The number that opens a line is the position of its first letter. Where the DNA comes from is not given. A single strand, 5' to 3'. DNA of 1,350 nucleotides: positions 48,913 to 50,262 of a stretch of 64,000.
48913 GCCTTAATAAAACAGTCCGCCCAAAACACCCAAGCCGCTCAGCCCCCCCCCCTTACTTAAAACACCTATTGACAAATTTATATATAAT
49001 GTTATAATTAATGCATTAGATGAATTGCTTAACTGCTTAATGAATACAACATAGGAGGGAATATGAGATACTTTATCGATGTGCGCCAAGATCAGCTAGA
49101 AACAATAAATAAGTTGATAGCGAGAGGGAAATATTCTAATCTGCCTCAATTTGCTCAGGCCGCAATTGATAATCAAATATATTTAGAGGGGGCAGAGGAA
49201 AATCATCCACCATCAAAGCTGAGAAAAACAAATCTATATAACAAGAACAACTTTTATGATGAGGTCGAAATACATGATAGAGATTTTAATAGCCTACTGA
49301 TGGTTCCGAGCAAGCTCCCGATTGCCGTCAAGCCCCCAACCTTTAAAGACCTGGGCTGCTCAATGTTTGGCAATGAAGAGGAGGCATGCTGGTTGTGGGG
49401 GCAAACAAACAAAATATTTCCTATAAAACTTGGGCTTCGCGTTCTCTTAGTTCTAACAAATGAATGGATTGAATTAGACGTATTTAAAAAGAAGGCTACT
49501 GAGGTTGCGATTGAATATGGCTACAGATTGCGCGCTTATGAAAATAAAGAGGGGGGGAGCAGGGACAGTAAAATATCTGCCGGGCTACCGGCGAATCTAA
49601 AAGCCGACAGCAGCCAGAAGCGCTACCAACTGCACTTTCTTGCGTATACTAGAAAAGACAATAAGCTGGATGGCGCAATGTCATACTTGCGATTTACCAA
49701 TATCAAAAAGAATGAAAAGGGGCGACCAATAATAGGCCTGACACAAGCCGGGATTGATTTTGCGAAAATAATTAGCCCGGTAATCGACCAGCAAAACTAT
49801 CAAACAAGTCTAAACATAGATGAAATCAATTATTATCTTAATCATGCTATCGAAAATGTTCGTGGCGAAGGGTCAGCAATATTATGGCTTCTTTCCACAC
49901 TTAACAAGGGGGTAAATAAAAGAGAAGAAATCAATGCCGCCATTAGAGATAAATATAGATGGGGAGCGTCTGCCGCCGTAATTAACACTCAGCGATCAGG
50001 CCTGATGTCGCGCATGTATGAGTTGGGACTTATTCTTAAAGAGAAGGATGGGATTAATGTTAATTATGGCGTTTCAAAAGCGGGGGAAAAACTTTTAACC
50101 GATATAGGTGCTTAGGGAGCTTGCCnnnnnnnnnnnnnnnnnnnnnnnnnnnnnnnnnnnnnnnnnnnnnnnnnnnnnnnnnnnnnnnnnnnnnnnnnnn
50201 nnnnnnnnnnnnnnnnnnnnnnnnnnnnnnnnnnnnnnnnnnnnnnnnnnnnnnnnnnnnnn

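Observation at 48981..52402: Self-contained AT-rich two-gene cassette: RHH/winged-helix protein plus 758-aa GHKL ATPase with no recognisable effector - candidate undescribed defence module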

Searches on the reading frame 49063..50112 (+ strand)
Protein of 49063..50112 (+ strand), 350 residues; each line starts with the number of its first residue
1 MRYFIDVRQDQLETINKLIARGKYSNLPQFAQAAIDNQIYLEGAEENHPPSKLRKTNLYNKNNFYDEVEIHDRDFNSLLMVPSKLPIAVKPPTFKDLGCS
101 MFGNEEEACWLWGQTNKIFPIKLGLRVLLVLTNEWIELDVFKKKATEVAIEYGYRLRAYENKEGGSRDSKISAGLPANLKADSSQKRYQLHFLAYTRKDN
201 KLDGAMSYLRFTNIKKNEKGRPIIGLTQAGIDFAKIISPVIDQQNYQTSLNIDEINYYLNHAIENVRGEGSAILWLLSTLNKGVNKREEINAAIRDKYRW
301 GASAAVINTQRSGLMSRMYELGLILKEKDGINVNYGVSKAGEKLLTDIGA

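Call 5: search_protein_families(library=pfam, proteins=[window:49063-50112:+], max_evalue=1)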
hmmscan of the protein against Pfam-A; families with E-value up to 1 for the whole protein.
window:49063-50112:+ (350 aa): 0 families
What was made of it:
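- On Ribbon-helix-helix (Arc/MetJ) DNA-binding proteins (G1 N-terminus): No Pfam RHH hit (call 5).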

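Call 6: search_protein_families(library=padloc, proteins=[window:49063-50112:+], max_evalue=1)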
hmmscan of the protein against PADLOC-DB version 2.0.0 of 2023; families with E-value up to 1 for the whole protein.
window:49063-50112:+ (350 aa): 0 families

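Call 7: search_protein_families(library=ncbifam, proteins=[window:49063-50112:+], max_evalue=1)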
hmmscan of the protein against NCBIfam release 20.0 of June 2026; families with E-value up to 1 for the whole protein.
window:49063-50112:+ (350 aa): 0 families

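Call 8: search_protein_families(library=phrogs, proteins=[window:49063-50112:+], max_evalue=1)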
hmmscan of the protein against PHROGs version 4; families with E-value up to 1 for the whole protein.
window:49063-50112:+ (350 aa): 1 family
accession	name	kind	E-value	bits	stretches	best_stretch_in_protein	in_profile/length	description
phrog_35573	-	unknown function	0.24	12.7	1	125-168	6-45/71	-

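Call 10: search_solved_structures(query=window:49063-50112:+, max_evalue=10, show_alignments=2)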
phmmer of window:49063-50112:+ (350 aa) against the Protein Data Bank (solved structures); distinct sequences matched with E-value up to 10: 1.
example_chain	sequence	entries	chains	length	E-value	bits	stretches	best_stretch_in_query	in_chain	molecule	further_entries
3rfn_A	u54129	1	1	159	0.31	13.3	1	266-321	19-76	BB_1wnu_001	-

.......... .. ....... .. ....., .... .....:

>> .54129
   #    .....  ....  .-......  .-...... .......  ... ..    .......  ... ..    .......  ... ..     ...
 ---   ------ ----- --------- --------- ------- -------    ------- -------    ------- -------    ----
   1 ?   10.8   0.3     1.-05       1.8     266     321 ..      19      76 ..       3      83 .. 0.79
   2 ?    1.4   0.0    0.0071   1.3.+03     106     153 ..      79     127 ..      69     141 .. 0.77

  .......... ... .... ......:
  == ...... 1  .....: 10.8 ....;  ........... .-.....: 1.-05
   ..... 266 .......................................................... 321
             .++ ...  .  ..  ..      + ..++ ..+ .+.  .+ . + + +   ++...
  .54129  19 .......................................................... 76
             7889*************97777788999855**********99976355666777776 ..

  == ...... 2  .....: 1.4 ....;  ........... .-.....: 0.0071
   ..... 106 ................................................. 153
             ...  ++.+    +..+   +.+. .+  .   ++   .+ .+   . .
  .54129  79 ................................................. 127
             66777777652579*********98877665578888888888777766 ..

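Call 12: find_homologous_proteins(query=window:49063-50112:+)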
Query window:49063-50112:+ (350 aa): 135 proteins with E <= 0.001 among 3381 candidates; the best 120 are listed.
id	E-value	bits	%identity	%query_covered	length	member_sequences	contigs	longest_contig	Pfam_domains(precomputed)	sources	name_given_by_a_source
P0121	5.0e-232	787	100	100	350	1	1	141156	-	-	-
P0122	2.3e-96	341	47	99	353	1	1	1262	-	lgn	-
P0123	1.6e-94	335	47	99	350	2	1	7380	-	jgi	jgi:Arc/MetJ-type ribon-helix-helix transcriptional regulator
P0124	3.7e-94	334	49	99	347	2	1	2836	-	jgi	-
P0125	2.0e-93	331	48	99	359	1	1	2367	-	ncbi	-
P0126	3.5e-93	330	46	99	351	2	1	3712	-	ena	-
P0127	6.7e-93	330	47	99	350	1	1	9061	-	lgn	-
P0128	6.8e-93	330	48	99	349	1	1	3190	-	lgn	-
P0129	7.4e-93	329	48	97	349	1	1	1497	-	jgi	jgi:hypothetical protein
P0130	9.3e-93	329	48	99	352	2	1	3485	-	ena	-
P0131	1.4e-92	328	46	99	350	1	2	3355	-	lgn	-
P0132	1.4e-92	328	47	99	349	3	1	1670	-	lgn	-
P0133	3.1e-92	327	47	99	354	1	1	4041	-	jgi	jgi:hypothetical protein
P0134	3.8e-92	327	46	99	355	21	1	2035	-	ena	-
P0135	1.4e-91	325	47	99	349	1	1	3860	-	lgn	-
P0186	2.4e-82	295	46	99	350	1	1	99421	-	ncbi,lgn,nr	ncbi:MAG: hypothetical protein M1371_05235 [Actinobacteria bacterium]|nr:hypothetical protein [Actin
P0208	3.6e-77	278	45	99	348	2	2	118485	-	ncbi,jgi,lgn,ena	-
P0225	1.5e-72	263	40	99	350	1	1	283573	-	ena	-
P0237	4.1e-70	255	41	99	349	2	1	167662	-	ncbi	ncbi:MAG: hypothetical protein ABIR30_13640 [Chitinophagaceae bacterium]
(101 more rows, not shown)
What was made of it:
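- On Ribbon-helix-helix (Arc/MetJ) DNA-binding proteins (G1 N-terminus): JGI labels some homologues as Arc/MetJ-type (call 12).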

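Call 17: search_solved_structures(query=A2, max_evalue=10, show_alignments=3)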
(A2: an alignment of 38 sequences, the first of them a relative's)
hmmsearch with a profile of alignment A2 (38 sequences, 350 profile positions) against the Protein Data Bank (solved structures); distinct sequences matched with E-value up to 10: 3.
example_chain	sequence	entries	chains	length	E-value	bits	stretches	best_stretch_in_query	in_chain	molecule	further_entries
5an9_C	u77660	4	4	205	0.32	13.2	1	222-318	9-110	60S ACIDIC RIBOSOMAL PROTEIN P0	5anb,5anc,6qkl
9ijk_A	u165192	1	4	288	0.8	11.9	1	90-134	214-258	2-hydroxy-6-oxononadienedioate/2-hydroxy-6-oxononatrienedioate hydrolase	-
1u2e_A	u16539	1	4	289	0.8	11.9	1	90-134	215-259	2-hydroxy-6-ketonona-2,4-dienedioic acid hydrolase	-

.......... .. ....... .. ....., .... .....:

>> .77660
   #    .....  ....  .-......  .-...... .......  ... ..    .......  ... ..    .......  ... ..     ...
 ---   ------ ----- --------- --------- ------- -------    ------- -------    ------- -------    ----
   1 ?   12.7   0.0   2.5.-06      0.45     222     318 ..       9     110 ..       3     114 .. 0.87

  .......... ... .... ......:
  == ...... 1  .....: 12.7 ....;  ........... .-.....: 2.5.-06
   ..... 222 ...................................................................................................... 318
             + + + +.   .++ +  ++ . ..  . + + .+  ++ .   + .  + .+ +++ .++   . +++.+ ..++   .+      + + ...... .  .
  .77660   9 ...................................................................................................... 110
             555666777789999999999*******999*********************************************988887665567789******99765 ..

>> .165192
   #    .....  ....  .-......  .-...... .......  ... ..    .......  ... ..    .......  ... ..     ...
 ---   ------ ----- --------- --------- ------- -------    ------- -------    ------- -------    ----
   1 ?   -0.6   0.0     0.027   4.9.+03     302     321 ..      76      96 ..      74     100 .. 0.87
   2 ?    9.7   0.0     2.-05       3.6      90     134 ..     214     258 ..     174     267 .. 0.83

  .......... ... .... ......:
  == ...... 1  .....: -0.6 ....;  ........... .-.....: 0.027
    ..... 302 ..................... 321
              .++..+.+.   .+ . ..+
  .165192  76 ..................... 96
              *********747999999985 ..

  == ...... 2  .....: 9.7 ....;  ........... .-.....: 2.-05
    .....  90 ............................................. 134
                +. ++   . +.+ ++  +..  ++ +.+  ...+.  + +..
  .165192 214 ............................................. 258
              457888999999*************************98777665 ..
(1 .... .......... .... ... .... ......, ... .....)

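Call 24: predict_structure(alignment_id=A2)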
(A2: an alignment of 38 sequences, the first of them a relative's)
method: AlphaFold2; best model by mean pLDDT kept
length: 350 residues; sequences in the alignment: 38
mean_pLDDT: 88.2   pTM: 0.77
mean pLDDT of the five models: 88.2, 87.0, 86.2, 85.9, 85.3
residues with pLDDT >= 90: 261; 70-90: 52; 50-70: 10; < 50: 27
segments of 3 or more residues with pLDDT < 50: 47-72
pLDDT, mean of each block of 10 residues (from residue 1): 79 94 93 87 57 33 35 65 96 96 91 94 98 96 97 94 84 90 95 97 98 98 98 98 94 98 97 97 94 88 90 95 92 92 86
secondary structure, 60 per line:
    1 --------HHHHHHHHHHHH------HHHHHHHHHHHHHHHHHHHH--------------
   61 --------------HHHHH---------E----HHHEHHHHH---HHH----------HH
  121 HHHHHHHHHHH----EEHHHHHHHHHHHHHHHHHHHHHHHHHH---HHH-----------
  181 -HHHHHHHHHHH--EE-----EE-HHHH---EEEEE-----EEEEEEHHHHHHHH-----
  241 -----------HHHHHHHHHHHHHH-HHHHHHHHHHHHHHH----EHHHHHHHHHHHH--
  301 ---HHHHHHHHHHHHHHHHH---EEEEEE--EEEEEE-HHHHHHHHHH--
elements in order: H9-20 H27-46 H75-79 H98-102 H119-131 H138-163 H182-192 H205-208 E212-216 E222-227 H228-235 H252-265 H267-281 H287-298 H304-320 E324-329 E332-337 H339-348
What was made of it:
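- On Ribbon-helix-helix (Arc/MetJ) DNA-binding proteins (G1 N-terminus): AF2 helices 9-20 and 27-46 follow an extended N-terminus (call 24).
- On Winged helix-turn-helix proteins (G1 residues ~100-350): The model shows two such units (call 24).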

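Call 28: fold_search(model_id=the predicted structure, library=pdb)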
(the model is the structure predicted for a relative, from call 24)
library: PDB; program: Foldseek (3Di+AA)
matches with E <= 10: 472; with E <= 0.001: 0
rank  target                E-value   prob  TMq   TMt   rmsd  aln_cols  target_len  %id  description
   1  6aht_B                3.1e-02  1.00  0.20  0.54   4.8       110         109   20  Plasmid partitioning protein TubR from Bacillus cereus (released 2019-06-26)
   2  6o8k                  4.1e-02  1.00  0.19  0.56   4.4       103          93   14  Crystal Structure of apo and reduced Sulfide-responsive transcriptional repressor (SqrR) from Rhodobacter capsulatus. (released 2020-04-01)
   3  8e4y                  4.3e-02  0.41  0.19  0.11  15.3       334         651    9  Cryo-EM structure of human glycerol-3-phosphate acyltransferase 1 (GPAT1) in complex with 2-oxohexadecyl-CoA (released 2022-12-21)
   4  4rs8_B                5.6e-02  1.00  0.16  0.60   4.0        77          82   21  Apo structure of novel pNOB8 plasmid centromere binding protein (released 2015-09-16)
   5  3cuo_A                5.6e-02  1.00  0.20  0.58   3.7        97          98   18  Crystal structure of the predicted DNA-binding transcriptional regulator from E. coli (released 2008-06-17)
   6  3jth_A                6.9e-02  0.99  0.18  0.52   4.4        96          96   20  Crystal structure of a transcriptional regulator HlyU from Vibrio vulnificus CMCP6 (released 2010-03-16)
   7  5afq_B                6.9e-02  0.44  0.16  0.13  16.5       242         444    9  Crystal structure of RPC62 - RPC32 beta (released 2015-10-07)
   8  1r22_B                7.3e-02  1.00  0.17  0.55   2.8        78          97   23  Crystal structure of the cyanobacterial metallothionein repressor SmtB (C14S/C61S/C121S mutant) in the Zn2alpha5-form (released 2004-05-18)
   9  3f6v                  7.3e-02  0.98  0.17  0.47   4.4        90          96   22  Crystal structure of Possible transcriptional regulator for arsenical resistance (released 2008-11-25)
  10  5k5q_C                7.7e-02  1.00  0.17  0.56   3.9        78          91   22  Structure of AspA-DNA complex: novel centromere bindng protein-centromere complex (released 2016-06-01)
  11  9fny_A3               7.7e-02  0.47  0.25  0.28  14.6       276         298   12  PF30S-PF30S dimer mediated by aRDF from P. furiosus (Structure I) (released 2025-01-15)
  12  2zme_B                8.1e-02  0.63  0.17  0.25  15.2       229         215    8  Integrated structural and functional model of the human ESCRT-II complex (released 2008-11-04)
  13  2xv4                  8.1e-02  0.51  0.17  0.15  16.0       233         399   12  Structure of Human RPC62 (partial) (released 2011-03-02)
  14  4rs8_A                8.5e-02  1.00  0.16  0.58   4.0        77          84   21  Apo structure of novel pNOB8 plasmid centromere binding protein (released 2015-09-16)
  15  2kko_MODEL_1_A        9.5e-02  0.98  0.19  0.51   3.8        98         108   19  Solution NMR structure of the homodimeric winged helix-turn-helix DNA-binding domain (fragment 1-100) Mb0332 f (released 2009-08-11)
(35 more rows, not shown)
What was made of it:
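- Checked: The two wHTH segments are supported by the model and by weak Foldseek hits (calls 24, 28).
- pLDDT is 88, with an RHH-like N-terminus and two wHTH units (calls 24, 28). The top Foldseek hits of G1 include TubR and AspA centromere-binding proteins (call 28).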

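Call 59: find_encoding_contigs(protein=P0186, flank=7000, max_places=2)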
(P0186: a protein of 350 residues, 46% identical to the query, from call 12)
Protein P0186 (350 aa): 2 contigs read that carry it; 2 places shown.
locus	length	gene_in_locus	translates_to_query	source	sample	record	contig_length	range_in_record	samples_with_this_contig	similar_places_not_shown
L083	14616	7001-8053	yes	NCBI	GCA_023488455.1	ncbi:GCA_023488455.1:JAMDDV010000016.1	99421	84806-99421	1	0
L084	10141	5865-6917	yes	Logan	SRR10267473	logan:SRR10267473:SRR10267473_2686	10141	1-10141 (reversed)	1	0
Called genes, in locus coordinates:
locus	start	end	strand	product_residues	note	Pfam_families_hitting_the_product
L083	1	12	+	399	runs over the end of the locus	PF02441:Flavoprotein, PF04127:DFP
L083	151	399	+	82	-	PF12651:RHH_3 (weak)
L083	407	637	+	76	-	-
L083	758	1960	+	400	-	PF00438:S-AdoMet_synt_N, PF02772:S-AdoMet_synt_M, PF02773:S-AdoMet_synt_C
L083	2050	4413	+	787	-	PF17764:PriA_3primeBD, PF18319:Zn_ribbon_PriA (weak)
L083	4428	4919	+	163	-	PF01327:Pep_deformylase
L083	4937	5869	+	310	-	PF00551:Formyl_trans_N, PF02911:Formyl_trans_C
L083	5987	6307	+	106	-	PF01909:NTP_transf_2, PF18765:Polbeta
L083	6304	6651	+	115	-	PF01934:HepT-like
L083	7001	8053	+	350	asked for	-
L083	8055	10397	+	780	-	-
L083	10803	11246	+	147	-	PF01936:NYN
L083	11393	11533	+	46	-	-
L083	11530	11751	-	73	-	-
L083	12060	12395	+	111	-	PF18765:Polbeta, PF01909:NTP_transf_2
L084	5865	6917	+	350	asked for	-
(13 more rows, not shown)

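Call 60: find_encoding_contigs(protein=P0225, flank=7000, max_places=2)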
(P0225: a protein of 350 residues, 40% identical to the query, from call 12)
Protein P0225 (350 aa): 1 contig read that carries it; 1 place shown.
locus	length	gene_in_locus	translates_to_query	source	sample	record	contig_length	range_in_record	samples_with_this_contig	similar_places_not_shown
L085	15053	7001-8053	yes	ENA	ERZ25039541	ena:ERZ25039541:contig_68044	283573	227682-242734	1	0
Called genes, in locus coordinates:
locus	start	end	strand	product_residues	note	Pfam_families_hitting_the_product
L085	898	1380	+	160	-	PF14871:GHL6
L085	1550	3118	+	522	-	PF08532:Glyco_hydro_42M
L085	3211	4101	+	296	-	-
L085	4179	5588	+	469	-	PF04616:Glyco_hydro_43, PF14200:RicinB_lectin_2 (weak)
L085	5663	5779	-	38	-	-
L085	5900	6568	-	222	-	PF06414:Zeta_toxin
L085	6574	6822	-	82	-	-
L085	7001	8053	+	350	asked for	-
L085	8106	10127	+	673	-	-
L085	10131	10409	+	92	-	-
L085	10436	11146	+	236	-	-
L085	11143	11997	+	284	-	PF19866:DUF6339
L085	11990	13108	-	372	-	PF00145:DNA_methylase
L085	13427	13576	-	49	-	-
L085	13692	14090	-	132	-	PF03852:Vsr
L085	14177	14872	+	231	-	PF01565:FAD_binding_4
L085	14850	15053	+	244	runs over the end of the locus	PF04030:ALO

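Call 61: find_encoding_contigs(protein=P0237, flank=7000, max_places=2)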
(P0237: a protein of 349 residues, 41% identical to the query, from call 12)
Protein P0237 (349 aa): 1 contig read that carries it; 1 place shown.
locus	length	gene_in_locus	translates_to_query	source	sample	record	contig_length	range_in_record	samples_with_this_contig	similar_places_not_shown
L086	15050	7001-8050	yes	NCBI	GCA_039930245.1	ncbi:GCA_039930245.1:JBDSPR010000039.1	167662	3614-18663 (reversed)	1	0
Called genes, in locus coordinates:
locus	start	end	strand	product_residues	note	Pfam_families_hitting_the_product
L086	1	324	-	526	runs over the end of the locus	PF03315:SDH_beta (faint), PF03313:SDH_alpha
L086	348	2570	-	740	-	PF00930:DPPIV_N, PF26549:Tricorn_N (weak), PF00326:Peptidase_S9, PF01738:DLH (weak)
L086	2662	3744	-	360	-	PF00704:Glyco_hydro_18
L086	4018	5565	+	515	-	PF02661:Fic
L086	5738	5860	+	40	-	-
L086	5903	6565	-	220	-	PF06414:Zeta_toxin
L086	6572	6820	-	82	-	-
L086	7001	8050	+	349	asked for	-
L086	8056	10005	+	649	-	-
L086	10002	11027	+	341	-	-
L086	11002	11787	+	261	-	-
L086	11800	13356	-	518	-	PF00145:DNA_methylase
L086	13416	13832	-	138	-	PF03852:Vsr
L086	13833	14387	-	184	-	PF00578:AhpC-TSA, PF08534:Redoxin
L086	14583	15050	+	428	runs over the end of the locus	PF01546:Peptidase_M20, PF07687:M20_dimer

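Call 62: find_encoding_contigs(protein=P0208, flank=7000, max_places=2)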
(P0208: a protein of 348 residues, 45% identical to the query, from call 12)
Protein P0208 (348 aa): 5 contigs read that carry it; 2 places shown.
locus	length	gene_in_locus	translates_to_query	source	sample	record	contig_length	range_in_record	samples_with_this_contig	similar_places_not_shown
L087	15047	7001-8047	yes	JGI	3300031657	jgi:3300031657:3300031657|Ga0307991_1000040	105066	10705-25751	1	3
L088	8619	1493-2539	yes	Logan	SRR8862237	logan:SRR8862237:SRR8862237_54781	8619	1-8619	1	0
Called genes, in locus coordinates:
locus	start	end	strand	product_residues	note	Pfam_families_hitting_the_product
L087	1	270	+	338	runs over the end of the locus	PF13676:TIR_2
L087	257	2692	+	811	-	-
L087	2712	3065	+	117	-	-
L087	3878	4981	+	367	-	PF00145:DNA_methylase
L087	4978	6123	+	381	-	PF20731:RE_NgoFVII_C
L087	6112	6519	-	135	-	PF03852:Vsr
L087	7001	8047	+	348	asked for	-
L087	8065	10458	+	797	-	-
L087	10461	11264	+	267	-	-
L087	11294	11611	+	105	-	-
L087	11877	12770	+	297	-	-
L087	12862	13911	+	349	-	PF14082:SduA_C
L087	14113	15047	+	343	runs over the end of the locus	-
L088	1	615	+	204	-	?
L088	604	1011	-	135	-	PF03852:Vsr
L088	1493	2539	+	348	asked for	-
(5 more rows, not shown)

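Call 65: search_protein_families(library=padloc, proteins=[L085:8106-10124:+, L085:10131-10406:+, L085:10436-11143:+, L085:11143-11994:+, L086:8056-10002:+, L086:10002-11024:+, L086:11002-11784:+, L087:8065-10455:+, L087:10461-11261:+, L087:11294-11608:+], max_evalue=0.01)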
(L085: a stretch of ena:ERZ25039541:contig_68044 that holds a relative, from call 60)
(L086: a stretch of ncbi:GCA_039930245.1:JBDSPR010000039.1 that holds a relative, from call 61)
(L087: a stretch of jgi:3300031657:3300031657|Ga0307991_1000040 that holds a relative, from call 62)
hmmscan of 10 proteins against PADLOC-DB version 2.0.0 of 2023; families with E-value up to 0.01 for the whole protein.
L085:8106-10124:+ (673 aa): 1 family
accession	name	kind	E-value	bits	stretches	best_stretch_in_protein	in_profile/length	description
PDLC04582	PDC-M33A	-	1.1e-14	52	1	31-334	34-296/627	-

L085:10131-10406:+ (92 aa): 0 families

L085:10436-11143:+ (236 aa): 0 families

L085:11143-11994:+ (284 aa): 0 families

L086:8056-10002:+ (649 aa): 2 families
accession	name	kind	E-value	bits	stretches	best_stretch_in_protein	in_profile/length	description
PDLC04582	PDC-M33A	-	1e-23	81.9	1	26-462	29-385/627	-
PDLC00572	JetB3|JetB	-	0.0071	13.9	0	410-472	1-61/238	Unknown function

L086:10002-11024:+ (341 aa): 0 families

L086:11002-11784:+ (261 aa): 0 families

L087:8065-10455:+ (797 aa): 0 families

L087:10461-11261:+ (267 aa): 0 families

L087:11294-11608:+ (105 aa): 0 families
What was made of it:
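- Closest known: GHKL-containing defence proteins already reported: VcSduA. Same: PDC-M33A-like proteins are themselves preceded by G1 homologues (calls 60, 61, 65).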

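Call 66: search_protein_families(library=pfam, proteins=[L085:8106-10124:+, L085:10131-10406:+, L085:10436-11143:+, L085:11143-11994:+, L086:8056-10002:+, L086:10002-11024:+, L086:11002-11784:+, L087:8065-10455:+, L087:10461-11261:+, L087:11294-11608:+], max_evalue=0.1)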
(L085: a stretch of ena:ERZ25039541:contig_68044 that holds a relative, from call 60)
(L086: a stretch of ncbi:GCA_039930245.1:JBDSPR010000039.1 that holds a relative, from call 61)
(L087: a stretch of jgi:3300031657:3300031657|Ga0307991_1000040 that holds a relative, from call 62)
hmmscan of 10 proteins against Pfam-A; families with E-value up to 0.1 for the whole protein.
L085:8106-10124:+ (673 aa): 0 families

L085:10131-10406:+ (92 aa): 0 families

L085:10436-11143:+ (236 aa): 1 family
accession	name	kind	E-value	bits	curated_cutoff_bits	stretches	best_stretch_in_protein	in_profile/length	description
PF03287.19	Pox_C7_F8A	-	0.0027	18.1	25.4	1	46-117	64-134/148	Poxvirus C7/F8A protein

L085:11143-11994:+ (284 aa): 1 family
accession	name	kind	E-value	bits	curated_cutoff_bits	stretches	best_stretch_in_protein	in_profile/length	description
PF19866.4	DUF6339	-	0.013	15.8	23.2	1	92-252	2-141/175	Family of unknown function (DUF6339)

L086:8056-10002:+ (649 aa): 0 families

L086:10002-11024:+ (341 aa): 0 families

L086:11002-11784:+ (261 aa): 1 family
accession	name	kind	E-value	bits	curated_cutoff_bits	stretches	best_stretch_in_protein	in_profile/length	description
PF22674.2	C2185-like_N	-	0.048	14.4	27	1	34-95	11-73/91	C2185-like, N-terminal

L087:8065-10455:+ (797 aa): 1 family
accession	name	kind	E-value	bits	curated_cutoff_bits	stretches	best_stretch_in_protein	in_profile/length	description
PF12773.13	DZR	-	0.052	14.2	27.3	1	3-25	1-23/45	Double zinc ribbon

L087:10461-11261:+ (267 aa): 0 families

L087:11294-11608:+ (105 aa): 0 families
